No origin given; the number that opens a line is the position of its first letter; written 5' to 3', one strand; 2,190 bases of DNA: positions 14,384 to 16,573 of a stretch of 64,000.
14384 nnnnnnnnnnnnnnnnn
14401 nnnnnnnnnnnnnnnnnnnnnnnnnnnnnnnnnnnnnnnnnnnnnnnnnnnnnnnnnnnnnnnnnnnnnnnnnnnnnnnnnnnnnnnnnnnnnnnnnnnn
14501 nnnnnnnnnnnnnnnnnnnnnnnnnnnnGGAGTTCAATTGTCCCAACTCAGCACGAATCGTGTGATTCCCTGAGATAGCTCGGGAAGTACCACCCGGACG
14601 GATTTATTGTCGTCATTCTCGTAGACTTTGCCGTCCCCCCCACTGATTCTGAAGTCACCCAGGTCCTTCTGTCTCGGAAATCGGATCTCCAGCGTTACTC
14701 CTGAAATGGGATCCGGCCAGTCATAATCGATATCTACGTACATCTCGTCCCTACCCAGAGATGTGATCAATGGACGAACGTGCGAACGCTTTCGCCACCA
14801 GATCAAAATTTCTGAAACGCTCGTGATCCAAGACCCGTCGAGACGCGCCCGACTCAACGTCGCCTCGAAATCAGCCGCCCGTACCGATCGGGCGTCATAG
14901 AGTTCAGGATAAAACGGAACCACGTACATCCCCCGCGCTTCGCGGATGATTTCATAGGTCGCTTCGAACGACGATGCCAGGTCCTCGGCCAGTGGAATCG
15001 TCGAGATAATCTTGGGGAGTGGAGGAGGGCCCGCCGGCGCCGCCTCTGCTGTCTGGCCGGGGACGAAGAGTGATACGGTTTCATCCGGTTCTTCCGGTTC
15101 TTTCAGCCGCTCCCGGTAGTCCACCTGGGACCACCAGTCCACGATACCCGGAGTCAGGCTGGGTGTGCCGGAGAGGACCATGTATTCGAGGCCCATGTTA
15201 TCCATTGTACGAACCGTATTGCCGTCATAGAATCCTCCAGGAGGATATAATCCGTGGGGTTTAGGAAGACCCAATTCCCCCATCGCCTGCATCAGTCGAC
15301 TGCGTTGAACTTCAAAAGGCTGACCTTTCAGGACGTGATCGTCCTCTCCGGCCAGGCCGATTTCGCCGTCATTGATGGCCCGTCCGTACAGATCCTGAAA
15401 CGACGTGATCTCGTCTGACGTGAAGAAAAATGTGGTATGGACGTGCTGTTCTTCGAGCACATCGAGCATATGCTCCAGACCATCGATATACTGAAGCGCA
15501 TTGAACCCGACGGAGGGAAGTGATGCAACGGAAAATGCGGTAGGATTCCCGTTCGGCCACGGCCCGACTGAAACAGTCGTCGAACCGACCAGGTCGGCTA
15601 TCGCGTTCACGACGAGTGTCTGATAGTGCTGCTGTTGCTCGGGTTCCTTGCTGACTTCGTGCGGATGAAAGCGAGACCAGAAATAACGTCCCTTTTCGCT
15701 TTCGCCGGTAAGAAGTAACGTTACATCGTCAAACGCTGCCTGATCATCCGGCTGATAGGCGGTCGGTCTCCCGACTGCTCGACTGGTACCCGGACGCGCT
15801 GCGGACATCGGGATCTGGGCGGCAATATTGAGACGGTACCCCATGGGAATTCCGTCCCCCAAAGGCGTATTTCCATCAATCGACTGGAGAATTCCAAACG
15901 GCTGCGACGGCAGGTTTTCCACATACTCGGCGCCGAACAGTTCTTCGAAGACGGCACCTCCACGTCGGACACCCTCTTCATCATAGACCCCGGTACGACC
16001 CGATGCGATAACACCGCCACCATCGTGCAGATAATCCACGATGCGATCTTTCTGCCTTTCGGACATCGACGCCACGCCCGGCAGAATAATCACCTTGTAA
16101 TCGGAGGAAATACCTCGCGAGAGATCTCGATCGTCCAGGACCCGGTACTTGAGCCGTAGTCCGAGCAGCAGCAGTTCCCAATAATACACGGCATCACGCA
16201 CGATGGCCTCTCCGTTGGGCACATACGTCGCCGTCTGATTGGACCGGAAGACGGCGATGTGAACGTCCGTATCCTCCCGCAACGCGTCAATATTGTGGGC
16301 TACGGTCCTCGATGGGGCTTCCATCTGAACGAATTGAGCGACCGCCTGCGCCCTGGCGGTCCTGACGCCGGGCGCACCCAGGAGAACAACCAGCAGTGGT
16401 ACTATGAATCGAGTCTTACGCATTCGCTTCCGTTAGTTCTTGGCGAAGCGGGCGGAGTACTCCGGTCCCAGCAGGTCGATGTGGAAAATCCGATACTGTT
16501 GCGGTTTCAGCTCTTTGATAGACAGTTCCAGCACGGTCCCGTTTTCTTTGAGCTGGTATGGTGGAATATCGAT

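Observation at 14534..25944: Seven-ORF synthase-dependent exopolysaccharide locus assembled from pga-like and bcs-like parts in a non-canonical combination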

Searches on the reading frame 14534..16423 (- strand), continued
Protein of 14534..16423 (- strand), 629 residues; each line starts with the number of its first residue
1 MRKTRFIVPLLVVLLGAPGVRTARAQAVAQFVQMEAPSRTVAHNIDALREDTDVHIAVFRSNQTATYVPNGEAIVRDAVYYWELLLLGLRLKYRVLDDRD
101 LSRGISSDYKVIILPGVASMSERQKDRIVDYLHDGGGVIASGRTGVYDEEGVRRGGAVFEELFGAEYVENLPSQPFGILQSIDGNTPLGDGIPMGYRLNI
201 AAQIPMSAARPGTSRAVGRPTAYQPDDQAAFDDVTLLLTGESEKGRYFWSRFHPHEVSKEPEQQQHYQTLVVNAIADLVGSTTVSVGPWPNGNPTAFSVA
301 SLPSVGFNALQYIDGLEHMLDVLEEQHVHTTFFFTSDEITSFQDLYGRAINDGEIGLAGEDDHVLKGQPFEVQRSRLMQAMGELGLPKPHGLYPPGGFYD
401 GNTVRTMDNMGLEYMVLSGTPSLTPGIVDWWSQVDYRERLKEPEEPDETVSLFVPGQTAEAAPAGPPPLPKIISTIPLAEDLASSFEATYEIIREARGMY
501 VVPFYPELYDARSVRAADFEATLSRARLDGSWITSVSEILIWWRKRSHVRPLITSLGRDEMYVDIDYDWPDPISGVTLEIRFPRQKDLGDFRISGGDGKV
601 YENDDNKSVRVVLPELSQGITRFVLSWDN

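Call 52: list_cluster_members(proteins=[P0191, P0192, P0194, P0198, P0203, P0205, P0214, P0221, P0228, P0250])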
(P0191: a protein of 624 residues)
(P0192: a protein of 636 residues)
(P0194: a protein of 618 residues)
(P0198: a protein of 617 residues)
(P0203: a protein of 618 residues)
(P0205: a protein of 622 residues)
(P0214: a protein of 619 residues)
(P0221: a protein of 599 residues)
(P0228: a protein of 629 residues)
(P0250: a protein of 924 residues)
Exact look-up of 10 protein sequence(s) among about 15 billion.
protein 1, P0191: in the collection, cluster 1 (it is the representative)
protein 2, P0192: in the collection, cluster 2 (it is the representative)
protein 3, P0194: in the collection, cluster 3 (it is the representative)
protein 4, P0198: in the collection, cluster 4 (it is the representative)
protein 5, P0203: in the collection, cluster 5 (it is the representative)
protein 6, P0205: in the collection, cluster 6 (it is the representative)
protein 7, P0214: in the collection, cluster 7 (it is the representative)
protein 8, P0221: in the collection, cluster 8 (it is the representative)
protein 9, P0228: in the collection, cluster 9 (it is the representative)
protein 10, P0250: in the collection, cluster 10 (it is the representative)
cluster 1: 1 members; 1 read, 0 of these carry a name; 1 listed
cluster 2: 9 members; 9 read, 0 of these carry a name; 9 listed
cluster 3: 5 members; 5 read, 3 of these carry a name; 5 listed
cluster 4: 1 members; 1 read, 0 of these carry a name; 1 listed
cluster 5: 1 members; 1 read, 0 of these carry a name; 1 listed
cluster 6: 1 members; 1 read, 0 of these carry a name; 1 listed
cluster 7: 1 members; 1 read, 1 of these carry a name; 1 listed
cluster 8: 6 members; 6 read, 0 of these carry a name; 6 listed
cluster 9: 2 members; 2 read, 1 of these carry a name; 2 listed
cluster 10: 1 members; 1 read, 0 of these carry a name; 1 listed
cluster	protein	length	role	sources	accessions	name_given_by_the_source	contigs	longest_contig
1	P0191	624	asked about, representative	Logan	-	-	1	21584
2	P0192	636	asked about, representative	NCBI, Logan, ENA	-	-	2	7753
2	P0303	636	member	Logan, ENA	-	-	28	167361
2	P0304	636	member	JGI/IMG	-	-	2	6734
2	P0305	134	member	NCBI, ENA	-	-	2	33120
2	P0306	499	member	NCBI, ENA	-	-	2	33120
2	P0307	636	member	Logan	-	-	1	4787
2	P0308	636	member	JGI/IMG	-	-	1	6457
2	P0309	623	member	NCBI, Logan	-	-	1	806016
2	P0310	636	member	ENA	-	-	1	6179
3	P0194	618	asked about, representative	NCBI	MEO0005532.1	MAG: polysaccharide deacetylase family protein [candidate division WOR-3 bacterium]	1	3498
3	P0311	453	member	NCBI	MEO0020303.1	MAG: polysaccharide deacetylase family protein, partial [candidate division WOR-3 ...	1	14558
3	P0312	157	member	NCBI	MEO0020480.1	MAG: hypothetical protein ABIK47_07620, partial [candidate division WOR-3 bacterium]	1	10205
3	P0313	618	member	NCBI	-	-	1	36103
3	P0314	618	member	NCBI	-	-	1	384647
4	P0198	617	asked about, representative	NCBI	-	-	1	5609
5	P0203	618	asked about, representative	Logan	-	-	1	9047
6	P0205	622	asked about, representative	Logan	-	-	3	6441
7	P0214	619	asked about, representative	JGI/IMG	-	peptidoglycan/xylan/chitin deacetylase (PgdA/CDA1 family)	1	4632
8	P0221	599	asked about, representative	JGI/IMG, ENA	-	-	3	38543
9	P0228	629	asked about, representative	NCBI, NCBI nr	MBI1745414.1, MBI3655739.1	MAG: polysaccharide deacetylase family protein [Acidobacteria bacterium] | polysaccharide deacetylase family protein [Acidobacteriota bacterium]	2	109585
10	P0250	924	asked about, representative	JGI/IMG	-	-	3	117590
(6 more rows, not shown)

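Call 53: find_encoding_contigs(protein=P0314, flank=10000, max_places=1)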
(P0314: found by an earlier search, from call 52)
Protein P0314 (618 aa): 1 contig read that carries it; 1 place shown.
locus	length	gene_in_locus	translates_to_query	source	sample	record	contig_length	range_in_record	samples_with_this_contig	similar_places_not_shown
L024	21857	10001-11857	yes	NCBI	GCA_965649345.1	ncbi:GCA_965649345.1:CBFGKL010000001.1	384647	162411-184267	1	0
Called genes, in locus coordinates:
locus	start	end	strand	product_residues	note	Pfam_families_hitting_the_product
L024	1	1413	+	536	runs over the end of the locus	PF05547:Peptidase_M6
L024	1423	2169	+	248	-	PF00106:adh_short, PF01073:3Beta_HSD (faint), PF08659:KR, PF13561:adh_short_C2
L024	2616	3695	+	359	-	PF06745:ATPase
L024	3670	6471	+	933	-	PF12895:ANAPC3 (weak), PF14559:TPR_19, PF14559:TPR_19 (weak), PF23914:TPR_CcmH_CycH (weak), PF14559:TPR_19, PF13432:TPR_16, PF14559:TPR_19, PF13424:TPR_12, +24 more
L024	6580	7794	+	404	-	PF13506:Glyco_transf_21, PF03142:Chitin_synth_2 (faint), PF13641:Glyco_tranf_2_3, PF00535:Glycos_transf_2, PF01644:Chitin_synth_1 (faint), PF10111:Glyco_tranf_2_2, PF13632:Glyco_trans_2_3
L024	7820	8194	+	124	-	-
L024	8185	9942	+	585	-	PF01522:Polysacc_deac_1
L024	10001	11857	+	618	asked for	PF01522:Polysacc_deac_1, PF03065:Glyco_hydro_57 (weak)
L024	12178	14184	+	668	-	PF03704:BTAD, PF13424:TPR_12 (weak), PF13401:AAA_22 (faint), PF01637:ATPase_2 (weak), PF13191:AAA_16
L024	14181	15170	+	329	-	-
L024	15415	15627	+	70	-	PF01084:Ribosomal_S18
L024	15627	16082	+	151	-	PF01281:Ribosomal_L9_N, PF03948:Ribosomal_L9_C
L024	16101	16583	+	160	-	PF02577:BFN_dom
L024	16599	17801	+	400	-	PF00579:tRNA-synt_1b, PF22421:SYY_C-terminal, PF01479:S4 (weak)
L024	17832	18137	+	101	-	PF11950:DUF3467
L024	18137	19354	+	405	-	PF01743:PolyA_pol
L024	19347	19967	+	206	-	PF02163:Peptidase_M50 (weak)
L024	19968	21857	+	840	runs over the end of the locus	PF13491:FtsK_4TM, PF17854:FtsK_alpha, PF01580:FtsK_SpoIIIE, PF09397:FtsK_gamma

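Call 54: find_encoding_contigs(protein=P0228, flank=10000, max_places=1)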
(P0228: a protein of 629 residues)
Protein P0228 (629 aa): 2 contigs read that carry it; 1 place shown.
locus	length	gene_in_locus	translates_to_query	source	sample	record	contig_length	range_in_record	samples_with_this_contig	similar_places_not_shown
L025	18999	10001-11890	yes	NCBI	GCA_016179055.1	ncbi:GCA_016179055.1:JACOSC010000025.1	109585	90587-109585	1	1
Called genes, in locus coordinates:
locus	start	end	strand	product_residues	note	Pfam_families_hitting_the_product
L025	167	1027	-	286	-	PF00561:Abhydrolase_1 (weak), PF12146:Hydrolase_4, PF12697:Abhydrolase_6, PF12146:Hydrolase_4 (weak)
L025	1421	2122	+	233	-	PF02698:DUF218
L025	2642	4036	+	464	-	PF00753:Lactamase_B, PF23023:Anti-Pycsar_Apyc1 (weak), PF12706:Lactamase_B_2 (weak), PF16661:Lactamase_B_6 (weak), PF10996:Beta-Casp, PF07521:RMMBL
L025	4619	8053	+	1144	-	PF13429:TPR_15 (faint), PF07719:TPR_2 (faint), PF13174:TPR_6 (faint), PF13176:TPR_7 (faint), PF14559:TPR_19 (weak), PF14559:TPR_19, PF14559:TPR_19 (weak), PF13432:TPR_16 (weak), +13 more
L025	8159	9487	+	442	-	PF13506:Glyco_transf_21, PF00535:Glycos_transf_2, PF10111:Glyco_tranf_2_2, PF13641:Glyco_tranf_2_3, PF01644:Chitin_synth_1 (faint), PF13632:Glyco_trans_2_3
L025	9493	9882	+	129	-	PF21979:Hfq_1 (faint)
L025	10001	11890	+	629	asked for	PF08532:Glyco_hydro_42M, PF01522:Polysacc_deac_1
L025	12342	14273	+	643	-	PF06283:ThuA (weak), PF08532:Glyco_hydro_42M, PF27016:TCAF_N (faint), PF01522:Polysacc_deac_1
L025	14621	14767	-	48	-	-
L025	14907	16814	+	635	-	PF07583:PSCyt2, PF07587:PSD1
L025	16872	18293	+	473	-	PF07394:DUF1501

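Call 55: find_encoding_contigs(protein=P0309, flank=10000, max_places=1)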
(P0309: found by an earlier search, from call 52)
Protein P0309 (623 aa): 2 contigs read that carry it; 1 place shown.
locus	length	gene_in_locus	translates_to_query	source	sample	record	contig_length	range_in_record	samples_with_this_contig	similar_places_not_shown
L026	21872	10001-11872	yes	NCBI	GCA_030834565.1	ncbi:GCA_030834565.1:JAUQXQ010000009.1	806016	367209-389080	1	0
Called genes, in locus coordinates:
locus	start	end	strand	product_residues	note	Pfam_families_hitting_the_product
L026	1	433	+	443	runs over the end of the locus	PF00675:Peptidase_M16, PF05193:Peptidase_M16_C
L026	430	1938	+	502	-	PF00675:Peptidase_M16, PF05193:Peptidase_M16_C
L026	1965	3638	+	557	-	PF02927:CelD_N, PF00759:Glyco_hydro_9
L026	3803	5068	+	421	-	PF06745:ATPase, PF01637:ATPase_2 (faint)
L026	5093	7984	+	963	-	PF00515:TPR_1 (faint), PF13174:TPR_6 (faint), PF13371:TPR_9 (faint), PF14561:TPR_20 (faint), PF21033:RMD1-3 (faint), PF23914:TPR_CcmH_CycH (faint), PF14559:TPR_19 (weak), PF13432:TPR_16 (weak), +9 more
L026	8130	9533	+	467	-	PF13506:Glyco_transf_21, PF13641:Glyco_tranf_2_3, PF00535:Glycos_transf_2, PF10111:Glyco_tranf_2_2, PF01644:Chitin_synth_1 (faint), PF03142:Chitin_synth_2, PF13632:Glyco_trans_2_3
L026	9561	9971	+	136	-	-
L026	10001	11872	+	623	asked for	PF01522:Polysacc_deac_1 (weak)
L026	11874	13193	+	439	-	-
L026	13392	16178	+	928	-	PF08448:PAS_4 (faint), PF13188:PAS_8 (faint), PF08447:PAS_3 (faint), PF13426:PAS_9 (weak), PF00989:PAS (weak), PF00512:HisKA (weak), PF00072:Response_reg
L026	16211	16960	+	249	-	PF00535:Glycos_transf_2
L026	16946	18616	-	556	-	PF13231:PMT_2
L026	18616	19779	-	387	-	-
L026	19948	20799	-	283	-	PF02397:Bac_transf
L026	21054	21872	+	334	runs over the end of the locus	PF08240:ADH_N, PF00107:ADH_zinc_N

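Call 71: list_cluster_members(proteins=[P0193, P0196, P0199, P0201, P0204, P0209, P0216, P0222, P0237, P0257])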
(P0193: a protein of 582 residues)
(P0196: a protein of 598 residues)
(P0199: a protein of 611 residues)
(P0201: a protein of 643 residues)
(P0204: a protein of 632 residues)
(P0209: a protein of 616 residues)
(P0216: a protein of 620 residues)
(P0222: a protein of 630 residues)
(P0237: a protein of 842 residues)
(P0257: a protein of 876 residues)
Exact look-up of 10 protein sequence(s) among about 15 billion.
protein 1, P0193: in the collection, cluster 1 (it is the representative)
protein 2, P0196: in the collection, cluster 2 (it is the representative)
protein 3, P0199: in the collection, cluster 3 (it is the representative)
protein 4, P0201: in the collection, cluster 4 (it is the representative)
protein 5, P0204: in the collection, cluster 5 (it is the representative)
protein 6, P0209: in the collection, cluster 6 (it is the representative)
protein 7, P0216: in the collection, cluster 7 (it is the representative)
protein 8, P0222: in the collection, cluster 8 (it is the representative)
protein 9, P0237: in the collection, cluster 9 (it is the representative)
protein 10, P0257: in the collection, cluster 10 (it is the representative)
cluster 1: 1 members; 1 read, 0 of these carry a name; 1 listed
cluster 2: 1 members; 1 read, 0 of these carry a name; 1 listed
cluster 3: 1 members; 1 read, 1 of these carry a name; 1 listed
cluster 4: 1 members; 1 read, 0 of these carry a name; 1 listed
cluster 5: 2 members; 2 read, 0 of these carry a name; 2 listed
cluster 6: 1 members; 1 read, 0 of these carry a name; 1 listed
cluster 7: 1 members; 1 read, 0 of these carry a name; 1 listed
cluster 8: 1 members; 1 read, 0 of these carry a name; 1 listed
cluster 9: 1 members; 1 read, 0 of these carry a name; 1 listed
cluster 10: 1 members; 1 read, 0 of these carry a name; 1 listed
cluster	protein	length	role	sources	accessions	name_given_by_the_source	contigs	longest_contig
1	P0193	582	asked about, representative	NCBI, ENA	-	-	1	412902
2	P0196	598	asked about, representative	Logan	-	-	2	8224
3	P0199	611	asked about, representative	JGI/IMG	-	peptidoglycan/xylan/chitin deacetylase (PgdA/CDA1 family)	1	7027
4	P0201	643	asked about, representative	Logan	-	-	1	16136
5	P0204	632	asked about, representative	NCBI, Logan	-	-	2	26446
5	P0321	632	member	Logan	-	-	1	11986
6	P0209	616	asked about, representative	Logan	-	-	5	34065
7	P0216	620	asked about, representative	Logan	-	-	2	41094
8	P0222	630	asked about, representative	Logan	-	-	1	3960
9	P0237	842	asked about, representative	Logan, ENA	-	-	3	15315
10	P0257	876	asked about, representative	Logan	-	-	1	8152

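Call 93: search_protein_families(library=pfam, proteins=[L026:3803-5068:+, L024:2616-3695:+], max_evalue=1)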
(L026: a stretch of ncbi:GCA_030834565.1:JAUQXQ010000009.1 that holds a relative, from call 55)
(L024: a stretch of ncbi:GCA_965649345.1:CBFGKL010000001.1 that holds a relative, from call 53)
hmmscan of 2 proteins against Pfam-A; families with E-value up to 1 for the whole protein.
L026:3803-5068:+ (421 aa): 9 families
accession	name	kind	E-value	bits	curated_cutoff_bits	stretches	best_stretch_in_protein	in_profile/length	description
PF06745.19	ATPase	-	7.2e-22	78.3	26.6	1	9-198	2-194/231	KaiC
PF01637.24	ATPase_2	-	1.4e-05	25.4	33.2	1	28-168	23-156/225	ATPase domain predominantly from Archaea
PF13401.12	AAA_22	-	6.6e-05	23.7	27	1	25-151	5-110/130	AAA domain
PF00006.31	ATP-synt_ab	-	0.00067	19.8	29.5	1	20-58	9-47/213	ATP synthase alpha/beta family, nucleotide-binding domain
PF03796.21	DnaB_C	-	0.0021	17.9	27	1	8-61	2-56/255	DnaB-like helicase C terminal domain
PF13481.12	AAA_25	-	0.0028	17.7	27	1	13-70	20-90/195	AAA domain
PF13173.12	AAA_14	-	0.012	16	27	1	28-70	5-46/129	AAA domain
PF25199.1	nSTAND_NTPase5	-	0.043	14.1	34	1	28-69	44-86/145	Novel STAND NTPase 5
PF01695.23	IstB_IS21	-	0.097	12.6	24.1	1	29-62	96-129/238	IstB-like ATP binding protein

L024:2616-3695:+ (359 aa): 12 families
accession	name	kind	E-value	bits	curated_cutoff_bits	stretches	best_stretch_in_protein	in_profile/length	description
PF06745.19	ATPase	-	4.4e-29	101.9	26.6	1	17-230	1-228/231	KaiC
PF14417.12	MEDS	-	0.0014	18.9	29.8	1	52-102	18-69/161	MEDS: MEthanogen/methylotroph, DcmR Sensory domain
PF00154.27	RecA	-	0.0015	18.5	27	1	16-71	32-89/262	recA bacterial DNA recombination protein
PF01695.23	IstB_IS21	-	0.0043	17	24.1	1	38-81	96-136/238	IstB-like ATP binding protein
PF13481.12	AAA_25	-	0.007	16.4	27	1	15-139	13-157/195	AAA domain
PF04851.21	ResIII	-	0.014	15.7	22.5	1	24-81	12-70/164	Type III restriction enzyme, res subunit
PF01637.24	ATPase_2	-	0.027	14.7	33.2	1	37-154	23-137/225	ATPase domain predominantly from Archaea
PF20720.3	nSTAND3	-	0.043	13.9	27.2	1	38-74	21-55/155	Novel STAND NTPase 3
PF02562.22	PhoH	-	0.098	12.6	27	1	38-75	23-60/205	PhoH-like protein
PF00270.35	DEAD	-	0.099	12.8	26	1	31-69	11-52/167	DEAD/DEAH box helicase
PF24133.1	DUF7400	-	0.11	11.9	27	1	276-357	78-158/262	Domain of unknown function (DUF7400)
PF25199.1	nSTAND_NTPase5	-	0.2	11.9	34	1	33-72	40-79/145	Novel STAND NTPase 5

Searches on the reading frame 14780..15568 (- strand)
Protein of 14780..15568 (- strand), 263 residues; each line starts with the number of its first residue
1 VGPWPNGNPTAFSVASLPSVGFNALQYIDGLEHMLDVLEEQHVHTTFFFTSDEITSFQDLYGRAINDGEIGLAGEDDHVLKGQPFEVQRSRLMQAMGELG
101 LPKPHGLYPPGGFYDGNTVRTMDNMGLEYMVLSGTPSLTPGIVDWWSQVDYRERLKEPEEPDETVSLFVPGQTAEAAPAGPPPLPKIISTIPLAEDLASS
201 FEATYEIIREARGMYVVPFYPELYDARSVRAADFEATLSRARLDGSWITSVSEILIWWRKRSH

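Call 91: search_solved_structures(query=A9, max_evalue=1)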
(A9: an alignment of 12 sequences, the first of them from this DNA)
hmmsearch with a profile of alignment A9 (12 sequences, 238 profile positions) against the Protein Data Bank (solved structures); distinct sequences matched with E-value up to 1: 44.
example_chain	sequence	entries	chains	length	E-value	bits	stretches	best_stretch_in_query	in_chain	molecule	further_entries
3rxz_A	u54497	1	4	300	2.4e-16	63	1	4-231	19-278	Polysaccharide deacetylase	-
2j13_A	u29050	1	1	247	2.4e-12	49.9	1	20-129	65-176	POLYSACCHARIDE DEACETYLASE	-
4m1b_A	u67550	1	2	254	2.1e-11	46.8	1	12-171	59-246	Polysaccharide deacetylase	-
1ny1_A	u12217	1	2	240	3.6e-11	46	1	14-131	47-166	Probable polysaccharide deacetylase pdaA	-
7y51_A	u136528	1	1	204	3.7e-11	46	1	26-129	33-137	Predicted xylanase/chitin deacetylase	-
1w1a_1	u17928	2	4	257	4.5e-11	45.7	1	14-131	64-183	PROBABLE POLYSACCHARIDE DEACETYLASE PDAA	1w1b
1w17_A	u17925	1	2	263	4.8e-11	45.6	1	14-131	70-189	PROBABLE POLYSACCHARIDE DEACETYLASE PDAA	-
7bly_A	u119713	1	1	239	5.7e-11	45.4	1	27-131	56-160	Aspergillus niger contig An12c0130, genomic contig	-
7fbw_A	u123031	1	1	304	1.1e-10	44.5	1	26-128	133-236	Predicted xylanase/chitin deacetylase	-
5o6y_A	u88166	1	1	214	6.6e-10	41.9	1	10-123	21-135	Peptidoglycan N-acetylglucosamine deacetylase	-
5o6y_B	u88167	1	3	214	2.3e-09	40.1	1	10-123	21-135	Peptidoglycan N-acetylglucosamine deacetylase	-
6hm9_A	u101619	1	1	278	3.1e-09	39.7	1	25-117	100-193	Putative polysaccharide deacetylase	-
6hpa_A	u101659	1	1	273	3.2e-09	39.7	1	13-117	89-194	Putative polysaccharide deacetylase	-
4l1g_A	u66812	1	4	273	4.1e-09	39.3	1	10-122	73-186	Peptidoglycan N-acetylglucosamine deacetylase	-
7bkf_A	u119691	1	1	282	4.9e-09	39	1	14-117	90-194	Putative polysaccharide deacetylase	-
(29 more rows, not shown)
